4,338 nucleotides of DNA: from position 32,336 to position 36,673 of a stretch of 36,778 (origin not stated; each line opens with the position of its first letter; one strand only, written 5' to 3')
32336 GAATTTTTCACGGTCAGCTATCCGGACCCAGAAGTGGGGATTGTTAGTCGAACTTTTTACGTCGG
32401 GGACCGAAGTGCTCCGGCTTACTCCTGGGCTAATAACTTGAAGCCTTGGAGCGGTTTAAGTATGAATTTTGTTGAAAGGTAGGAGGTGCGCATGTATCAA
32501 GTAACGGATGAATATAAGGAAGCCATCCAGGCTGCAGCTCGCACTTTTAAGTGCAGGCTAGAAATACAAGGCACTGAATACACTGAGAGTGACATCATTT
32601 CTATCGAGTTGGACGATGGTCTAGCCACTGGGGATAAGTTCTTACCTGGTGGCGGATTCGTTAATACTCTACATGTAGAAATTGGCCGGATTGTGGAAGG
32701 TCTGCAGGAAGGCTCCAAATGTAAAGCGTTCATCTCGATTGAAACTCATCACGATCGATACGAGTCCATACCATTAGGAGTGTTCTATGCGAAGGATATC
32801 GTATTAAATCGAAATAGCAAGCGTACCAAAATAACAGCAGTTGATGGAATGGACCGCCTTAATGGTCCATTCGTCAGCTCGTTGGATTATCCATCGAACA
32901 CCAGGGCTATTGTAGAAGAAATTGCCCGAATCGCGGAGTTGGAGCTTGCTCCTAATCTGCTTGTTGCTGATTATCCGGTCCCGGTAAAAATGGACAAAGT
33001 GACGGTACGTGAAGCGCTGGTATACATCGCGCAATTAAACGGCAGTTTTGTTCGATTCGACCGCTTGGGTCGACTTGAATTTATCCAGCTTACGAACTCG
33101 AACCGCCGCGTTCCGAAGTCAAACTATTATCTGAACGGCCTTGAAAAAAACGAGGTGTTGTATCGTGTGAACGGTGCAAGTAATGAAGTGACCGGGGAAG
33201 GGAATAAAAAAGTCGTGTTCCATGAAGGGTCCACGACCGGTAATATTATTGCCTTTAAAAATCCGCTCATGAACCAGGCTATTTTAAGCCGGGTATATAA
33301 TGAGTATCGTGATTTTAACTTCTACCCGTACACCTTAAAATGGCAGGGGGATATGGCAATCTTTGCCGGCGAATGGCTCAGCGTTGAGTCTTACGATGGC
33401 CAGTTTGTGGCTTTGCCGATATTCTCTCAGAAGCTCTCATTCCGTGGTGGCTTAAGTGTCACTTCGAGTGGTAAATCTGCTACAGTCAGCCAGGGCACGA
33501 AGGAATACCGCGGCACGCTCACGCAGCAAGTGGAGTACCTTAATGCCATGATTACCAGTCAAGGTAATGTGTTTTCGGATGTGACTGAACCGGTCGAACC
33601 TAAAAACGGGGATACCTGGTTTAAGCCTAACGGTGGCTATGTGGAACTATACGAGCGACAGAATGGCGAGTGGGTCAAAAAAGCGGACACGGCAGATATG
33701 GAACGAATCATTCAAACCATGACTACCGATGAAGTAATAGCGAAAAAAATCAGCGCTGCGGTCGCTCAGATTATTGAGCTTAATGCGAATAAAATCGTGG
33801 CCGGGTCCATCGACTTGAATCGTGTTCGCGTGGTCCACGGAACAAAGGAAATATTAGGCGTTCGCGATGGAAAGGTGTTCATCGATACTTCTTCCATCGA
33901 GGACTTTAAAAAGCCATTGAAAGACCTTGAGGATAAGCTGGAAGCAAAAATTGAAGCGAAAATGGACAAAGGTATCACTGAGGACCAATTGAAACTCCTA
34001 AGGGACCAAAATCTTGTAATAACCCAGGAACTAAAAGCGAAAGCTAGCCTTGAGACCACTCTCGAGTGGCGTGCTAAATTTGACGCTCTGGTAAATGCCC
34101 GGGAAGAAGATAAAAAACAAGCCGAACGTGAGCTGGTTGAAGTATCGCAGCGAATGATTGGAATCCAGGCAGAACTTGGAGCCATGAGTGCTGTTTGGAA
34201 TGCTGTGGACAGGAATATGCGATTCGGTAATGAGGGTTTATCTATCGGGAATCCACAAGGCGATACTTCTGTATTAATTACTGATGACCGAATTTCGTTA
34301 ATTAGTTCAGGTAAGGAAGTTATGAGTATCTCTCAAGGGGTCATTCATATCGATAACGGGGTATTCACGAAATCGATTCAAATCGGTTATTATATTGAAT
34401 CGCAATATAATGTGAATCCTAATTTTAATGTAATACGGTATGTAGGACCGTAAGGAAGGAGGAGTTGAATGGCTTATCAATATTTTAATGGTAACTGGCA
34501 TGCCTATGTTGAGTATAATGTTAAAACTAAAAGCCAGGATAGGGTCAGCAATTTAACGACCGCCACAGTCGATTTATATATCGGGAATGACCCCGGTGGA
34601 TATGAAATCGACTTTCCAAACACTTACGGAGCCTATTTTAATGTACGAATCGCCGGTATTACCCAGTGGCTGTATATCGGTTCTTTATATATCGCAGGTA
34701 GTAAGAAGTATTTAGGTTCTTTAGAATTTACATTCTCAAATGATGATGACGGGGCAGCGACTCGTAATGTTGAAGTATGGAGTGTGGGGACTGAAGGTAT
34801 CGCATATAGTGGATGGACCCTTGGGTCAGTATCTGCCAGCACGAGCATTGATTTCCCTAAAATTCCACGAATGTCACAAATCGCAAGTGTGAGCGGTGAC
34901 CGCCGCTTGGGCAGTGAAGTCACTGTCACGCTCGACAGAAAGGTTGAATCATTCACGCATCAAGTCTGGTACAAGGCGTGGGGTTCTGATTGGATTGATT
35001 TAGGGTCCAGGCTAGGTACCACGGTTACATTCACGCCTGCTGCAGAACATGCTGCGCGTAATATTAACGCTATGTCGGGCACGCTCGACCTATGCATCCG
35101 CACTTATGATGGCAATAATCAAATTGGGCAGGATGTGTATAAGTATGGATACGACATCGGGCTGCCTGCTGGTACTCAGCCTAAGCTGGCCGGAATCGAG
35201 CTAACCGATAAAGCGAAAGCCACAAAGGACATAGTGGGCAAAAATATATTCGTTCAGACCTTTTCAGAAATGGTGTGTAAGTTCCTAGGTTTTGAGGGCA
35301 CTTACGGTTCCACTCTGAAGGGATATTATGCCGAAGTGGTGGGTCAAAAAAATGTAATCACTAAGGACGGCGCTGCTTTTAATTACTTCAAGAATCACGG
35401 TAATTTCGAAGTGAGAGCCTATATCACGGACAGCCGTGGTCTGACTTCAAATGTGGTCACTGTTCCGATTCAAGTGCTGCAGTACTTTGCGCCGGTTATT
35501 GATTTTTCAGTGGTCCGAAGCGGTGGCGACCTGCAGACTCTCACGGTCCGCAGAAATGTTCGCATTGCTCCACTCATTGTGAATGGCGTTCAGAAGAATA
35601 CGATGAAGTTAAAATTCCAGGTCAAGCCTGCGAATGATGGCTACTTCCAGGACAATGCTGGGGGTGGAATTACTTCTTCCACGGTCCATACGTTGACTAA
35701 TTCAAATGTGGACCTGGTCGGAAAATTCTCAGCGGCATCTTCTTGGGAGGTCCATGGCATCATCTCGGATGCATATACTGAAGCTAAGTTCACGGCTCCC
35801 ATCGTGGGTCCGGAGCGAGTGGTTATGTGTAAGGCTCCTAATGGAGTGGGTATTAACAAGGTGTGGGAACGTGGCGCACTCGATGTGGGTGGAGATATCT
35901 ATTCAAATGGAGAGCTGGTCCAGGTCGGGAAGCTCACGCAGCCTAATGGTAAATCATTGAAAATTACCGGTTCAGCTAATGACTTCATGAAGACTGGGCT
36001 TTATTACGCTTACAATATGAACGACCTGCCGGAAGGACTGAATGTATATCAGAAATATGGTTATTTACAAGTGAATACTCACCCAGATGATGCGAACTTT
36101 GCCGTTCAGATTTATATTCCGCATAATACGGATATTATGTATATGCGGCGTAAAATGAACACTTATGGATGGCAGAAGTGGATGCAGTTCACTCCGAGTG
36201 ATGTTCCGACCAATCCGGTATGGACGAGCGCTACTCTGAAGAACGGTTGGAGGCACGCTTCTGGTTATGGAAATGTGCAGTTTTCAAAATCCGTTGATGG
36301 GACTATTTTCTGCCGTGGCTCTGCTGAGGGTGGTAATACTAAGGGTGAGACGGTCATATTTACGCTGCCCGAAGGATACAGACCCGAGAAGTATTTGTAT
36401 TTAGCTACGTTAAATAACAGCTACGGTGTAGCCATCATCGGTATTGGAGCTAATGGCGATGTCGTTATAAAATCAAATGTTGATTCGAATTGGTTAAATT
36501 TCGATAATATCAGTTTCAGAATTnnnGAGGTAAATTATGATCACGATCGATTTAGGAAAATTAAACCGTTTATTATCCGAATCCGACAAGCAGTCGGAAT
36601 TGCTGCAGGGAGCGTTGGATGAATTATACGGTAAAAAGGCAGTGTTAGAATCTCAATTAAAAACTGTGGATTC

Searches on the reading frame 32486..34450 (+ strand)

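Call 80: search_protein_families(library=phrogs, proteins=[window:32486-34450:+], max_evalue=0.00001)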
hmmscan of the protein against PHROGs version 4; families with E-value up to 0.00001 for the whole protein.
window:32486-34450:+ (655 aa): 12 families
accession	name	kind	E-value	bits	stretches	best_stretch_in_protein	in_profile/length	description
phrog_10693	-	moron, auxiliary metabolic gene and host takeover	2.4e-65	222.4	1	472-654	1039-1217/1219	host range and adsorption protein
phrog_6616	-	tail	1.5e-62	212.8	1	3-450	1-487/991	tail protein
phrog_588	-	tail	8.4e-61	207.4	1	331-654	634-949/955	tail fiber protein and host specificity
phrog_22212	-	unknown function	6.6e-54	183.8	2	11-355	9-365/1655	-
phrog_9680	-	moron, auxiliary metabolic gene and host takeover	3e-40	139.5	1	13-351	12-345/471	host range and adsorption protein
phrog_16267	-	unknown function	3.1e-33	114.9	1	3-355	1-362/2299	-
phrog_2189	-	tail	6.2e-20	71.7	1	480-653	796-968/971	tail protein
phrog_32308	-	unknown function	1e-17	64.5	1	3-366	1-401/709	-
phrog_10507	-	unknown function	1.6e-16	60.9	1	476-653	173-364/869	-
phrog_1210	-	other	1.1e-13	50.6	1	27-347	31-382/2313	PblB-type receptor binding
phrog_8704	-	tail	4.2e-11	41.9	1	511-654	1573-1716/1719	tail protein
phrog_13879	-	unknown function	2.1e-06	27.3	0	70-331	245-545/571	-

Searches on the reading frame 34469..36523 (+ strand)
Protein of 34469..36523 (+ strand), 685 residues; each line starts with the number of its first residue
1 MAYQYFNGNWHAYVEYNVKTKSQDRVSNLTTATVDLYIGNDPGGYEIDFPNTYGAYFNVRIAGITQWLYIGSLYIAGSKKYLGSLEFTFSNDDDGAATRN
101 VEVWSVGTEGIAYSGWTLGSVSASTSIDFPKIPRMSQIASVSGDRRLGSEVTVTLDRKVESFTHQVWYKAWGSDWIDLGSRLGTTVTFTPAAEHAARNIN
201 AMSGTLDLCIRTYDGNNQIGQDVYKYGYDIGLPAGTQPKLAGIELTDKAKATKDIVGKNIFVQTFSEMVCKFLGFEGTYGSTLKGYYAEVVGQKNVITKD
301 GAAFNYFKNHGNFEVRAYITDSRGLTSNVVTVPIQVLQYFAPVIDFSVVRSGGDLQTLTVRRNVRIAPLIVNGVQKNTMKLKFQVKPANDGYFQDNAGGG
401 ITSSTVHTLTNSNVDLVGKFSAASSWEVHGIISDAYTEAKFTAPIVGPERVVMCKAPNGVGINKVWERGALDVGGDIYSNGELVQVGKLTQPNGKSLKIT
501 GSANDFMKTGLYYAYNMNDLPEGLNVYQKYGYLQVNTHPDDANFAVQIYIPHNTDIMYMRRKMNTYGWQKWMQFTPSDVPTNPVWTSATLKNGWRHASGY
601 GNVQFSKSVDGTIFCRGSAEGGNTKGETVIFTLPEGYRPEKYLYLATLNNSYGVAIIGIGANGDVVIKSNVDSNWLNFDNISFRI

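Call 80: search_protein_families(library=phrogs, proteins=[window:34469-36523:+], max_evalue=0.00001)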
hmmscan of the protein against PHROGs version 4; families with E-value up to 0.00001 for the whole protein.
window:34469-36523:+ (685 aa): 8 families
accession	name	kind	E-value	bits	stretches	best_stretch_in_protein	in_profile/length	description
phrog_372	-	tail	4.3e-119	400.3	1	2-681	3-666/743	tail protein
phrog_18627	-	tail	5.9e-31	108.9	1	14-322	14-317/317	tail protein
phrog_24267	-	unknown function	4.6e-27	96.3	1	357-484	3-133/266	-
phrog_3285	-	tail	6.1e-16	59.3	1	510-681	317-476/491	minor tail protein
phrog_13022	-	unknown function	1e-11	44.6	1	579-683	825-929/933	-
phrog_16877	-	tail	3.1e-10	41.3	1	457-578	5-128/239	minor tail protein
phrog_7389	-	tail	4.3e-08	33.2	1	501-574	202-273/732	tail fiber protein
phrog_1798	-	unknown function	5.2e-08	33.7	1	574-662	191-275/305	-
